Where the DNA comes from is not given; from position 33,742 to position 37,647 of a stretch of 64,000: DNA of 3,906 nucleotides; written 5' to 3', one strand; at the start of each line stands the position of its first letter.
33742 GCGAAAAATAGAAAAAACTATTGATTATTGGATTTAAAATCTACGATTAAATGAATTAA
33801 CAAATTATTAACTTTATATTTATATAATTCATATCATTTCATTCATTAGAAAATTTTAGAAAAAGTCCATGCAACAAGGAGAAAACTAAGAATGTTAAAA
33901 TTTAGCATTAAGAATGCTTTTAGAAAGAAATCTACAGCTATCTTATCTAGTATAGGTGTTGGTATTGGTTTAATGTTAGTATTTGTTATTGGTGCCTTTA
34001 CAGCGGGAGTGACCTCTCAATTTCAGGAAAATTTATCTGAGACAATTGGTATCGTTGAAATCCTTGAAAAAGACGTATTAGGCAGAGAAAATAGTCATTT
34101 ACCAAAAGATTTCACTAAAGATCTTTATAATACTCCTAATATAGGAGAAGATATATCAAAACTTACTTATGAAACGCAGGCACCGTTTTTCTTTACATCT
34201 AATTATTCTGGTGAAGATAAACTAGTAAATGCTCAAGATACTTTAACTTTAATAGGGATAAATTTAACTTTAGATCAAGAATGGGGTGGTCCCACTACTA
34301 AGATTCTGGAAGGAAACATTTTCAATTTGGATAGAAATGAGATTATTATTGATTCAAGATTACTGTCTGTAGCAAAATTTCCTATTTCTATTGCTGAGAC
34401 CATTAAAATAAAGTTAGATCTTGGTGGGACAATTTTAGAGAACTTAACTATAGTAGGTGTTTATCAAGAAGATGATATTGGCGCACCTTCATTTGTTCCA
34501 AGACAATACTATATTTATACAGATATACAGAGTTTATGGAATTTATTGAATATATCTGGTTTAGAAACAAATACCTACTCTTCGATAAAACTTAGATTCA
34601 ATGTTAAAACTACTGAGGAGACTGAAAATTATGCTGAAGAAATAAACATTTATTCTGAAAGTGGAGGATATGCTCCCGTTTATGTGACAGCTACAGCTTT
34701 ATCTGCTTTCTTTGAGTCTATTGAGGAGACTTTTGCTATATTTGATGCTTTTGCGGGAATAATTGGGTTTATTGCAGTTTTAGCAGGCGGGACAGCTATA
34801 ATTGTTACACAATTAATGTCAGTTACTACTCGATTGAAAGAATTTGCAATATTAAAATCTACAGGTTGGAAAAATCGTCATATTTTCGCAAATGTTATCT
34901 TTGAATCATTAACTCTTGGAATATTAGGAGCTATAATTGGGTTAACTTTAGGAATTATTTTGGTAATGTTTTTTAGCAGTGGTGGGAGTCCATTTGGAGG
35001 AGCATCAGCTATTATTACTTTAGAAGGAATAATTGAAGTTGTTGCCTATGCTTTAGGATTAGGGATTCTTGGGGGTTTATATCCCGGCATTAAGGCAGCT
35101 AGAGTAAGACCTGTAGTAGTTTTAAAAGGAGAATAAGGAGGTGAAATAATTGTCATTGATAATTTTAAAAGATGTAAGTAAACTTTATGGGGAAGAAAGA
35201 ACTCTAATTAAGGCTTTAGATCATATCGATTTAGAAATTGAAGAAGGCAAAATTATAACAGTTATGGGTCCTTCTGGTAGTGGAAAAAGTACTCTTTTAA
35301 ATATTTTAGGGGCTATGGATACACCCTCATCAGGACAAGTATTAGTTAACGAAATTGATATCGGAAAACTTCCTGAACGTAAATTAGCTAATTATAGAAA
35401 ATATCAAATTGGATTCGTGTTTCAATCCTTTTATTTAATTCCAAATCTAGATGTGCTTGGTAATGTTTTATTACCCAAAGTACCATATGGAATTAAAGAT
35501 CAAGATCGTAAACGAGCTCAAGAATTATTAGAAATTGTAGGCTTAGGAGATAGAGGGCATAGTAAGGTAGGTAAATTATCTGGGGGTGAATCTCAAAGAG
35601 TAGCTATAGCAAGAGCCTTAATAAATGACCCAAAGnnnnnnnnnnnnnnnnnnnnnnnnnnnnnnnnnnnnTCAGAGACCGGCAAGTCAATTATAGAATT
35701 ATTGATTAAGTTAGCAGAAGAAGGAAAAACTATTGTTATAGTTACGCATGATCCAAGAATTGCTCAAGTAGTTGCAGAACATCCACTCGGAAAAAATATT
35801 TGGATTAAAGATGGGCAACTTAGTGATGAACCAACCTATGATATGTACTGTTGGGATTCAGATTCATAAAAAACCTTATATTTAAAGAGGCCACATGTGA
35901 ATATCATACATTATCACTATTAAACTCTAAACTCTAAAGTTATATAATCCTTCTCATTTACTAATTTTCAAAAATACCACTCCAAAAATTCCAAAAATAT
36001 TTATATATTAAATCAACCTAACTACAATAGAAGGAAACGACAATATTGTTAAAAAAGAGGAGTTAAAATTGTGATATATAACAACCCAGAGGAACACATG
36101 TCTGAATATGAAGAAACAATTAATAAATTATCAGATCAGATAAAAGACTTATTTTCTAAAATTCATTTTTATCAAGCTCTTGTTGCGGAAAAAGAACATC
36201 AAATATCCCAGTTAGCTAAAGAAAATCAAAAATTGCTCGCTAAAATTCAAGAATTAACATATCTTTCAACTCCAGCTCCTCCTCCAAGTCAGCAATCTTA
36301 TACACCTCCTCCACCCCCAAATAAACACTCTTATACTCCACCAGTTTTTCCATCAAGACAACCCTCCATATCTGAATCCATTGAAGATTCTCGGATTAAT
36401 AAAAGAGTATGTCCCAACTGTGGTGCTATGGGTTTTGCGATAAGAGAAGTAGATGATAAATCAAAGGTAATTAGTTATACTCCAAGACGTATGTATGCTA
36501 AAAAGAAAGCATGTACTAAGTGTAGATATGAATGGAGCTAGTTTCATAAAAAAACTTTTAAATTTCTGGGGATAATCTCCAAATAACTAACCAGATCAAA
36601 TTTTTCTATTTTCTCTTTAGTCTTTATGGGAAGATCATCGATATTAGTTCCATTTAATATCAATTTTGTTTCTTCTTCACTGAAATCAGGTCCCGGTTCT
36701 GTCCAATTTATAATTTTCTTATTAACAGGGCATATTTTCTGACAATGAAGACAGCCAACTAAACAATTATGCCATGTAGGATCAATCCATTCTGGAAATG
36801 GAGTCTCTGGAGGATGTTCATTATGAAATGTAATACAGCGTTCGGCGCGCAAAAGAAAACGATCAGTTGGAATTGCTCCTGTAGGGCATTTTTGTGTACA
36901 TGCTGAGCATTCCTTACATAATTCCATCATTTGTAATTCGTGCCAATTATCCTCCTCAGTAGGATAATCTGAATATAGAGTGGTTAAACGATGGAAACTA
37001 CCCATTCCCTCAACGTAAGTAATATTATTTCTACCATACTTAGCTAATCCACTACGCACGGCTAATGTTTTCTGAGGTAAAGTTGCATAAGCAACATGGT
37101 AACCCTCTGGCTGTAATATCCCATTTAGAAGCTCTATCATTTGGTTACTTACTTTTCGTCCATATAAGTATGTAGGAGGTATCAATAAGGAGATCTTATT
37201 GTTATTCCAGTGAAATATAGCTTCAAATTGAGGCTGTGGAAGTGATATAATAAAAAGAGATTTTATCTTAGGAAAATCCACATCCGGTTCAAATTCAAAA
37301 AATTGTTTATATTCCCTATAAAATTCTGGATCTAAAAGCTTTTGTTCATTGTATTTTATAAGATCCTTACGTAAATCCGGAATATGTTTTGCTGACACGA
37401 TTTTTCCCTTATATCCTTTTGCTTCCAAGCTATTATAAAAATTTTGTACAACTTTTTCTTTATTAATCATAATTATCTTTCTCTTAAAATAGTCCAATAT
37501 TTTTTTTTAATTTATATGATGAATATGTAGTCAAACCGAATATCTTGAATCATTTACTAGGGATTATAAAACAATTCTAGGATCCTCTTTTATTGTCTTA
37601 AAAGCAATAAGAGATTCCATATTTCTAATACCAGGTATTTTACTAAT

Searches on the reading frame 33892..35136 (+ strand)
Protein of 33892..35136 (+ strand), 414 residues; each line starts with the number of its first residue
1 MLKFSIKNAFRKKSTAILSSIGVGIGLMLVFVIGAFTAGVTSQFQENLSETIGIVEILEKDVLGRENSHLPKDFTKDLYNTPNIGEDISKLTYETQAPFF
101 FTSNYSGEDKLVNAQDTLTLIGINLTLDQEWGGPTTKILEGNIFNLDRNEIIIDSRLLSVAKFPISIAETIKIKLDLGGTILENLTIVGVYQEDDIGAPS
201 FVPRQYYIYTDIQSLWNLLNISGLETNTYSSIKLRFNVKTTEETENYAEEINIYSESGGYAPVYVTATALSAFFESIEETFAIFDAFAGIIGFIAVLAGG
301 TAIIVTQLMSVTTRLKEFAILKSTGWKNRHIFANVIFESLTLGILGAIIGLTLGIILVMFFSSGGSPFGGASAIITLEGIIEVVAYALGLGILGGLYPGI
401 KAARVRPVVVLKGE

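Call 36: search_protein_families(library=pfam, proteins=[window:33892-35136:+], max_evalue=0.001)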
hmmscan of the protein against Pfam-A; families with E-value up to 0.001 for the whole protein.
window:33892-35136:+ (414 aa): 2 families
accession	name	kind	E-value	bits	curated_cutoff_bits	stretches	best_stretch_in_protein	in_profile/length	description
PF02687.27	FtsX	-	1.1e-15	58.2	25.5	1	290-405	2-118/120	FtsX-like permease C-terminal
PF12704.14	MacB_PCD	-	2.7e-09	38.1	27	1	17-249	2-202/207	MacB-like periplasmic core domain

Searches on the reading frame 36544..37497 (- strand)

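Call 77: search_protein_families(library=pfam, proteins=[window:36544-37497:-], max_evalue=0.001)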
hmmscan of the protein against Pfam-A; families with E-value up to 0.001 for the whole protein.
window:36544-37497:- (317 aa): 5 families
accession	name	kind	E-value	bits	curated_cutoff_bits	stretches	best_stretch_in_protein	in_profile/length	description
PF13484.11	Fer4_16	-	4.3e-10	40.7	30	1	194-259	2-66/66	4Fe-4S double cluster binding domain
PF13187.11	Fer4_9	-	2.5e-06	27.9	27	1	186-209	29-52/52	4Fe-4S dicluster domain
PF13237.11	Fer4_10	-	1.1e-05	25.7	25.5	0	192-223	7-44/53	4Fe-4S dicluster domain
PF00037.32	Fer4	-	3.5e-05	23.9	21.1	1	191-209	5-23/24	4Fe-4S binding domain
PF13183.11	Fer4_8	-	9e-05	23.4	27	0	184-207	40-67/68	4Fe-4S dicluster domain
